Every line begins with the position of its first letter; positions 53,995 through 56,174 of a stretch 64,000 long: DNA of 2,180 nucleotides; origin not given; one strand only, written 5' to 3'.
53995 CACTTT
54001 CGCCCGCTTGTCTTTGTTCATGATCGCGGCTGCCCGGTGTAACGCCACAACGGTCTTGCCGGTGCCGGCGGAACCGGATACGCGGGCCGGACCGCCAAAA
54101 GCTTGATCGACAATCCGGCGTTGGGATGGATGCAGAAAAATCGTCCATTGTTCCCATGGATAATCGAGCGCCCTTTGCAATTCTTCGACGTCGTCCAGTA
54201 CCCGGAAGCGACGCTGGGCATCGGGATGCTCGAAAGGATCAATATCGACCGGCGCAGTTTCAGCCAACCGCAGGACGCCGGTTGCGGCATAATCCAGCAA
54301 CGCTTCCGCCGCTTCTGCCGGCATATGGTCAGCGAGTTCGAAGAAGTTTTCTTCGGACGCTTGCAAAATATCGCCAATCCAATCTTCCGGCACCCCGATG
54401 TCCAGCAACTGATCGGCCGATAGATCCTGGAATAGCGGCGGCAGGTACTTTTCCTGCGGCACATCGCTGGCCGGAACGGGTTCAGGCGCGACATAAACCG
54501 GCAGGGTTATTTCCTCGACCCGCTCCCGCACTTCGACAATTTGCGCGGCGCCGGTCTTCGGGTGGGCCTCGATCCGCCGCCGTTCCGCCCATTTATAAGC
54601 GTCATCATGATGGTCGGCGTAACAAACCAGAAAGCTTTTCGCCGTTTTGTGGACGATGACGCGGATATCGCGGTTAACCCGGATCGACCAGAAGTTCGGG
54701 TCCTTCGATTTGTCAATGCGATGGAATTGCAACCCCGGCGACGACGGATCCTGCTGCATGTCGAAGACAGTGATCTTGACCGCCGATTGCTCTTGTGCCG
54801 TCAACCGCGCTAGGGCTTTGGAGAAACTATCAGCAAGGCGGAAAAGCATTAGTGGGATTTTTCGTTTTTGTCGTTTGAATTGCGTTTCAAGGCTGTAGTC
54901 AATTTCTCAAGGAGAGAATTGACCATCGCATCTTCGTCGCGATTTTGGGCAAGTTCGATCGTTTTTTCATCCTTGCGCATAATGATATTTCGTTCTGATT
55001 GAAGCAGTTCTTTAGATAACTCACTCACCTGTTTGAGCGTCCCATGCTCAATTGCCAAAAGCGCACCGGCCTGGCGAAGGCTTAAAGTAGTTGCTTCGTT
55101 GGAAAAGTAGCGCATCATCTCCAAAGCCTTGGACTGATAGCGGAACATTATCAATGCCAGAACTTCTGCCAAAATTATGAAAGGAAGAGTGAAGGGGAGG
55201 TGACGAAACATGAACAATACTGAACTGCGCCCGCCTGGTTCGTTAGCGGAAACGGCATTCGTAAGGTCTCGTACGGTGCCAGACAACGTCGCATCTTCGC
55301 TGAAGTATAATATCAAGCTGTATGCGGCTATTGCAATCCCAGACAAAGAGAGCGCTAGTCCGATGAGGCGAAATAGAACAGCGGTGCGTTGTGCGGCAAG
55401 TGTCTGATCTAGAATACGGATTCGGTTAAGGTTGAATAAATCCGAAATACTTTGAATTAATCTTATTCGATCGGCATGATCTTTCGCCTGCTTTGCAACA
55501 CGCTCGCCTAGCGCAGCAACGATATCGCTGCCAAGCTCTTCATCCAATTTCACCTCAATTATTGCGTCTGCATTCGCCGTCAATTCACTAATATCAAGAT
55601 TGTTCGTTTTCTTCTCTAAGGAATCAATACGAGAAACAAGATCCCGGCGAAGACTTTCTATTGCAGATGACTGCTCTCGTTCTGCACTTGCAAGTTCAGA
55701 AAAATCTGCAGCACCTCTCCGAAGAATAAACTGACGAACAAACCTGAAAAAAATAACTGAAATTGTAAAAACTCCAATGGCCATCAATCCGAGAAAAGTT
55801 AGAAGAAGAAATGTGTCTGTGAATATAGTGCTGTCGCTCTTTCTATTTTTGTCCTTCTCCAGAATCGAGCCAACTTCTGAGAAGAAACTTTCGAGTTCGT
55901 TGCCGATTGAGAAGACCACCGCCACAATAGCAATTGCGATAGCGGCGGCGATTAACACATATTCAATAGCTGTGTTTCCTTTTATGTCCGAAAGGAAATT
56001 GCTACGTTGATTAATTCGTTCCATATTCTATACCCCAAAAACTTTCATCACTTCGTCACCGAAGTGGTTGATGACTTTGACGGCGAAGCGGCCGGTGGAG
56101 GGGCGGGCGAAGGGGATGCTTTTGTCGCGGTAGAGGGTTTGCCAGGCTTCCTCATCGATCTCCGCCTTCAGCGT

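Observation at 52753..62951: Five-gene translationally coupled operon: Type III-like R-M plus three extra genes, in a tRNA-Arg-flanked island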

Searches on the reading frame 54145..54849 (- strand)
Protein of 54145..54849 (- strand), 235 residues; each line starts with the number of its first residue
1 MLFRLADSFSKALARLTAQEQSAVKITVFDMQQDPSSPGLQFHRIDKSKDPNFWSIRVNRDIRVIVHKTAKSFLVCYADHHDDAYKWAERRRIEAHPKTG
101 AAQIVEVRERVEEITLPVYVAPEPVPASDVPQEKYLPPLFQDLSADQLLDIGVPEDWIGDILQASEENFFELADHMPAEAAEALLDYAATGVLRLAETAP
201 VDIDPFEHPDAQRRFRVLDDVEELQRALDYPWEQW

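Call 32: search_solved_structures(query=window:54145-54849:-, max_evalue=10, show_alignments=2)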
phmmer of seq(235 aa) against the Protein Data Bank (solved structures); distinct sequences matched with E-value up to 10: 0.

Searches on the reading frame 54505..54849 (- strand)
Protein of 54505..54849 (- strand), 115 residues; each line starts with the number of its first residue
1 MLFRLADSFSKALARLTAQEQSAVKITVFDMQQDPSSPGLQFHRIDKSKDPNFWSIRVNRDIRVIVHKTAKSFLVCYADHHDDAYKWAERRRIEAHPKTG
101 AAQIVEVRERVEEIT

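Call 51: search_protein_representatives(protein=window:54505-54849:-)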
Query: 115 residues. Proteins with E-value up to 0.001 (for the whole library): 2157; up to 1e-10: 1118; up to 1e-30: 217. The best 150 are listed.
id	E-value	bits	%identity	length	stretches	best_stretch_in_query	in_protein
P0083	3.4e-61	220.1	86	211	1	1-114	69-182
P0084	9.3e-51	186.5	71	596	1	1-114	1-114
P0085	9.4e-51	186.5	75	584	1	1-114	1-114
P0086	1.4e-50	186.0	75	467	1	1-112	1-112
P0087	4.0e-50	184.5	75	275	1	1-114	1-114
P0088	1.3e-49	182.8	73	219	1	1-114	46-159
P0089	3.0e-49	181.7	72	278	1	1-114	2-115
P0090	3.3e-49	181.5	74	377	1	1-114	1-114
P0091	8.2e-49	180.3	67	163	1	1-114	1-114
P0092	4.2e-48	178.0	67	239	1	2-114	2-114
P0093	4.8e-48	177.8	66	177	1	1-114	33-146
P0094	6.0e-48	177.5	68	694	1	1-114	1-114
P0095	9.3e-48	176.9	68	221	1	1-114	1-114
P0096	1.8e-47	175.9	70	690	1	1-108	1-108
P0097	2.0e-47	175.8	69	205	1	2-114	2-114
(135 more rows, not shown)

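Call 53: search_solved_structures(query=A6, max_evalue=10, show_alignments=2)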
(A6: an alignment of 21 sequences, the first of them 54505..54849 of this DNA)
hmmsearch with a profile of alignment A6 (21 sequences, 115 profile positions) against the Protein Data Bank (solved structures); distinct sequences matched with E-value up to 10: 2.
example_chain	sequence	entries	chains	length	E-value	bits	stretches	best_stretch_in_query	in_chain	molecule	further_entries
2a6q_E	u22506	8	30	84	0.91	12.8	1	51-81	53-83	Toxin yoeB | TOXIN OF THE YOEB-YEFM TOXIN-ANTITOXIN SYSTEM | Addiction module toxin, Txe/YoeB family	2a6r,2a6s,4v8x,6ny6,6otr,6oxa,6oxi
6pfp_A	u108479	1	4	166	1.4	12.1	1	3-51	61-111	Myosin-7 fused to GP7 and EB1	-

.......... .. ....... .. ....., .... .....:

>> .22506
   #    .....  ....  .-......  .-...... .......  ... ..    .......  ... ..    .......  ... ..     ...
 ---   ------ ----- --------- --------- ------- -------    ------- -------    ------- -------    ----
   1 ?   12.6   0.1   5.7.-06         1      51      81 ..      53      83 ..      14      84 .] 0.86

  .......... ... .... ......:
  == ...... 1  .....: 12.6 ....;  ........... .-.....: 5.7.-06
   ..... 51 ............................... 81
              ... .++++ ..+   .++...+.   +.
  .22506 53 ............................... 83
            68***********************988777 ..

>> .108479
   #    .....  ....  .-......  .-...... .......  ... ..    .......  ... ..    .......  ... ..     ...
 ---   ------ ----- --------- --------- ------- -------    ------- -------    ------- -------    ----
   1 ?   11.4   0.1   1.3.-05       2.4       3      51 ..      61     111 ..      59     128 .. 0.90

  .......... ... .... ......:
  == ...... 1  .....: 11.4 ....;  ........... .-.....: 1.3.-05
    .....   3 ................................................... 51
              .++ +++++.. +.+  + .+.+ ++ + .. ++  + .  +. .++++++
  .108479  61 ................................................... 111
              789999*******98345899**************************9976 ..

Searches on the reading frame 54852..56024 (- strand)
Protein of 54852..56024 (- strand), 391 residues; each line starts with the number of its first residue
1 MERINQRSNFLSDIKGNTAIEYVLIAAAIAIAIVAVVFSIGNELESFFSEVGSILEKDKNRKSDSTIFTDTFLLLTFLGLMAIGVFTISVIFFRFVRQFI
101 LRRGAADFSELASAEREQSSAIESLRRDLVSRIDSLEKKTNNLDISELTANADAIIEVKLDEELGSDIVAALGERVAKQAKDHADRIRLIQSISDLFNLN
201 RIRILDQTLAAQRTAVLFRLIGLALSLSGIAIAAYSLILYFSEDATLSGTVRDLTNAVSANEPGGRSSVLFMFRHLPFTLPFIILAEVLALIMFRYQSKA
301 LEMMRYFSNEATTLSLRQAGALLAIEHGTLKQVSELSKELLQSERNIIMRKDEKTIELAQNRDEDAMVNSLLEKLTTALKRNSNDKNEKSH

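Call 4: search_protein_families(library=pfam, proteins=[window:54852-56024:-], max_evalue=0.01)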
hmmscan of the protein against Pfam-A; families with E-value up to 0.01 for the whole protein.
window:54852-56024:- (391 aa): 1 family
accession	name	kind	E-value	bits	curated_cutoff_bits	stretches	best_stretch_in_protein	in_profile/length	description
PF04964.19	Flp_Fap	-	2.7e-10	40.3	32.2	1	10-53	1-44/46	Flp/Fap pilin component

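Call 5: search_protein_families(library=padloc, proteins=[window:54852-56024:-], max_evalue=0.01)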
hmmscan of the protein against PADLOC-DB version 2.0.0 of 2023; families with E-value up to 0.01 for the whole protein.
window:54852-56024:- (391 aa): 0 families

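Call 6: search_protein_families(library=ncbifam, proteins=[window:54852-56024:-], max_evalue=0.01)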
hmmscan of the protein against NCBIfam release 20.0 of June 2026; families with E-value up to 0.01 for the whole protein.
window:54852-56024:- (391 aa): 1 family
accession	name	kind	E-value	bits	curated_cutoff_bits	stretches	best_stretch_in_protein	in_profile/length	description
TIGR00813.1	sss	superfamily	0.0039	16.3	184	1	23-106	152-232/411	sodium/solute symporter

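Call 43: find_homologous_proteins(query=window:54852-56024:-, max_evalue=0.001)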
Query window:54852-56024:- (391 aa): 11 proteins with E <= 0.001 among 8000 candidates.
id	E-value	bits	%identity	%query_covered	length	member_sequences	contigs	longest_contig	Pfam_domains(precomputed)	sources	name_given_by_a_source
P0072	1.7e-234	795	100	100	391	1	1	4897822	PF04964.20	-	-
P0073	1.3e-74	269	47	82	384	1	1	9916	-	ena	-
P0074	2.6e-73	265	48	82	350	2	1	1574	-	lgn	-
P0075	5.9e-67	244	49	72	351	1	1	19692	-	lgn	-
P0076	5.4e-65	238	46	70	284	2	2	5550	-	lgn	-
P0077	1.1e-63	234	46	71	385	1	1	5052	-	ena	-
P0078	8.0e-59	218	44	71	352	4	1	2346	-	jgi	jgi:vacuolar-type H+-ATPase subunit H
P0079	3.5e-58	215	45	70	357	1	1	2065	-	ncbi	-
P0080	2.4e-55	206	37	82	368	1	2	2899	-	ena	-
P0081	1.8e-54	203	44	67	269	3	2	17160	-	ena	-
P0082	7.2e-26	109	31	72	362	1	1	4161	-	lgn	-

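Call 44: find_encoding_contigs(protein=P0075, flank=10000, max_places=1)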
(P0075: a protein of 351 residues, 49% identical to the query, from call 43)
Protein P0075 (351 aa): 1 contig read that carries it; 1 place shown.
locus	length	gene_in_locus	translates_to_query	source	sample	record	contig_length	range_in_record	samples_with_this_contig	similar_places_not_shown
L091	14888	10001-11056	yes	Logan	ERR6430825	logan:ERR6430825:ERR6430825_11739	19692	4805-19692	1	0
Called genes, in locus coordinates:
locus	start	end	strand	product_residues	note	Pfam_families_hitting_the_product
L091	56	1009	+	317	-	-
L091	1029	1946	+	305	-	-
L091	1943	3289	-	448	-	-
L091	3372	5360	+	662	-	PF02463:SMC_N, PF11398:DUF2813, PF13175:AAA_15, PF13476:AAA_23, PF13304:AAA_21, PF20469:OLD-like_TOPRIM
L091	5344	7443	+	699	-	PF00580:UvrD-helicase, PF13245:AAA_19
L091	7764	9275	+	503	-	-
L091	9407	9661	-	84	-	PF21983:NikA-like (weak), PF05713:MobC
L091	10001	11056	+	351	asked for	-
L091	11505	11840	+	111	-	-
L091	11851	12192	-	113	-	PF21983:NikA-like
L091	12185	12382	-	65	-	-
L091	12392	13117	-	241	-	-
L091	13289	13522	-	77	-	-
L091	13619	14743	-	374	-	-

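Call 45: find_encoding_contigs(protein=P0081, flank=10000, max_places=1)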
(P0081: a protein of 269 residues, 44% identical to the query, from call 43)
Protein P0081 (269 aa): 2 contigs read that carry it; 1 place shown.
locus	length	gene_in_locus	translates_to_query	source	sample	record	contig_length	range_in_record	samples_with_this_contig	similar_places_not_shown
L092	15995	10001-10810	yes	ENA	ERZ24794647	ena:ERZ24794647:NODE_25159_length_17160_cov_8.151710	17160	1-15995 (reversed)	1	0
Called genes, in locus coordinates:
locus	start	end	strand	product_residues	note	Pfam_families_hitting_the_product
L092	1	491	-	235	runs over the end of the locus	PF06594:HCBP_related, PF00353:HemolysinCabind, PF06594:HCBP_related (weak)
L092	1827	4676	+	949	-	PF04851:ResIII, PF19778:RE_endonuc (weak)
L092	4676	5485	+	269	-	-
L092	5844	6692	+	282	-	PF01936:NYN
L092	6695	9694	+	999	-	PF01555:N6_N4_Mtase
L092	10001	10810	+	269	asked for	-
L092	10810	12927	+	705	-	PF00580:UvrD-helicase, PF13604:AAA_30 (faint), PF13245:AAA_19, PF13361:UvrD_C, PF13538:UvrD_C_2 (faint)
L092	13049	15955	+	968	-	PF13195:DUF4011, PF13086:AAA_11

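Call 46: find_encoding_contigs(protein=P0073, flank=10000, max_places=1)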
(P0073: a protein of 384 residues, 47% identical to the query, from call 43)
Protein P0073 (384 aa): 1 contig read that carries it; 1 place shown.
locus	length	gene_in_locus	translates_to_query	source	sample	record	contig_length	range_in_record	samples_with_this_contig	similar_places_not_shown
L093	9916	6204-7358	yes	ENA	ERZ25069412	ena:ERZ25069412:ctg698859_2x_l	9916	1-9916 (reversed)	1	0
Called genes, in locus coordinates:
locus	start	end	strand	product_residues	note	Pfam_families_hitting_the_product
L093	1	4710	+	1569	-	?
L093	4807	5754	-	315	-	PF13384:HTH_23, PF13358:DDE_3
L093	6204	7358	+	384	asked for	-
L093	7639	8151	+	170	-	PF01695:IstB_IS21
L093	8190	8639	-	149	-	-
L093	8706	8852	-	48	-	-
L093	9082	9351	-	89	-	-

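Call 58: predict_structure(alignment_id=A4)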
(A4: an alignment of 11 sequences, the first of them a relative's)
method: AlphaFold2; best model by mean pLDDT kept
length: 391 residues; sequences in the alignment: 11
mean_pLDDT: 63.2   pTM: 0.40
mean pLDDT of the five models: 63.2, 62.9, 58.1, 55.8, 53.9
residues with pLDDT >= 90: 1; 70-90: 134; 50-70: 175; < 50: 81
segments of 3 or more residues with pLDDT < 50: 1-3, 5-7, 9-11, 103-116, 141-165, 247-254, 256-258, 260-267, 388-391
pLDDT, mean of each block of 10 residues (from residue 1): 44 50 64 69 66 53 55 67 70 64 48 47 60 58 45 46 47 66 74 78 78 81 83 77 55 49 45 65 85 86 78 75 69 64 60 54 61 74 54 35
secondary structure, 60 per line:
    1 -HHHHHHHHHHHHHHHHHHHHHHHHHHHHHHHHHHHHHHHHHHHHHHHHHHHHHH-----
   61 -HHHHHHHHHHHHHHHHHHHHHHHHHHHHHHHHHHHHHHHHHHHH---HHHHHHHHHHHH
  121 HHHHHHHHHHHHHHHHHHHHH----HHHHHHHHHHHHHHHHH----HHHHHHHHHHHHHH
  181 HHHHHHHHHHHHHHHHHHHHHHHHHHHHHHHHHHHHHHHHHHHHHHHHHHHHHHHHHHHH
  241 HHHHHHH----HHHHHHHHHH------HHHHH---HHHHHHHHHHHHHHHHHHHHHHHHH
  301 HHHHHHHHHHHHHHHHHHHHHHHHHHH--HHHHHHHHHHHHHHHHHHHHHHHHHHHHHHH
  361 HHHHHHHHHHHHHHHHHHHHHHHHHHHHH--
elements in order: H2-55 H62-105 H109-141 H146-162 H167-247 H252-261 H268-272 H276-327 H330-389

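Call 59: search_protein_families(library=phrogs, proteins=[window:54852-56024:-], max_evalue=0.001)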
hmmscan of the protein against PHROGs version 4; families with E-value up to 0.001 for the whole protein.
window:54852-56024:- (391 aa): 1 family
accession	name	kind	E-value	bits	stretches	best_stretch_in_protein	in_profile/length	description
phrog_5157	-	unknown function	1.1e-08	35.8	1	268-365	216-312/331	-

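Call 60: search_solved_structures(query=A4, max_evalue=1)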
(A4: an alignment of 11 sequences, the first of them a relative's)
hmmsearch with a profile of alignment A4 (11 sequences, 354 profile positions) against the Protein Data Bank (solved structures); distinct sequences matched with E-value up to 1: 0.

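Call 75: search_protein_families(library=pfam, proteins=[L092:9698-10807:+, L092:4676-5482:+], max_evalue=0.01)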
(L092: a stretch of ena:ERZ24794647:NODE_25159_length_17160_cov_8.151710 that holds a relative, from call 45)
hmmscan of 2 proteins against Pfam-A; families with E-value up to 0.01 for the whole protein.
L092:9698-10807:+ (370 aa): 0 families

L092:4676-5482:+ (269 aa): 0 families

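Call 96: fold_search(model_id=the predicted structure, library=pdb)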
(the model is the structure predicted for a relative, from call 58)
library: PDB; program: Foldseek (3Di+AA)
matches with E <= 10: 307; with E <= 0.001: 0
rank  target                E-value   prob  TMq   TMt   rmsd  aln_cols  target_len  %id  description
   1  9a72_A                1.4e-01  0.60  0.16  0.20  14.1       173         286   14  Integrative model of YFMS-CHEW by crosslinking MS and deep learning (released 2024-09-18)
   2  6wlz_G                2.4e-01  0.47  0.17  0.28  26.6       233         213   15  The V1 region of human V-ATPase in state 1 (focused refinement) (released 2020-11-11)
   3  7sqc_1X               3.1e-01  0.38  0.19  0.26  44.0       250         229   17  Ciliary C1 central pair apparatus isolated from Chlamydomonas reinhardtii (released 2022-04-13)
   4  5knd_G                3.6e-01  0.20  0.14  0.24  16.9       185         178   12  Crystal structure of the Pi-bound V1 complex (released 2016-11-02)
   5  9brq_7                3.8e-01  0.38  0.17  0.27  27.9       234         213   14  Intact V-ATPase State 3 and synaptophysin complex in mouse brain isolated synaptic vesicles (released 2024-06-19)
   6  5c5b_C                4.5e-01  0.25  0.15  0.16  42.3       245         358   11  Crystal Structure of Human APPL BAR-PH Heterodimer (released 2016-06-22)
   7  9fqr_FA               6.5e-01  0.18  0.14  0.18  49.6       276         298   13  96-nm repeat of axonemal doublet microtubules from bovine sperm (released 2025-03-26)
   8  9bra_7                6.8e-01  0.28  0.17  0.29  18.4       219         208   16  Intact V-ATPase State 2 and synaptophysin complex in mouse brain isolated synaptic vesicles (released 2024-06-19)
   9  6vq6_H                7.6e-01  0.28  0.17  0.27  29.2       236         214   14  Mammalian V-ATPase from rat brain - composite model of rotational state 1 bound to ADP and SidK (built from focused re (released 2020-03-18)
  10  6ch2_D                8.0e-01  0.20  0.11  0.27  27.1       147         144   12  Crystal structure of the cytoplasmic domain of FlhA and FliT-FliD complex (released 2018-05-16)
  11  6ixv_C                8.5e-01  0.23  0.15  0.26  22.8       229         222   11  Crystal structure of SH3BP5-Rab11a (released 2019-03-20)
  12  9b8p_H                8.5e-01  0.20  0.16  0.27  28.5       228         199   14  Synaptic Vesicle V-ATPase with synaptophysin and SidK, State 3, V1 (released 2024-07-03)
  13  8afz_A                8.5e-01  0.14  0.13  0.14  40.1       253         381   13  Architecture of the ESCPE-1 membrane coat (released 2023-06-21)
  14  5c5b_A                8.9e-01  0.16  0.15  0.16  41.8       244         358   11  Crystal Structure of Human APPL BAR-PH Heterodimer (released 2016-06-22)
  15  8e2i_E                9.9e-01  0.16  0.13  0.27  34.6       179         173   15  Cryo-EM structure of BIRC6/Smac (released 2023-02-15)
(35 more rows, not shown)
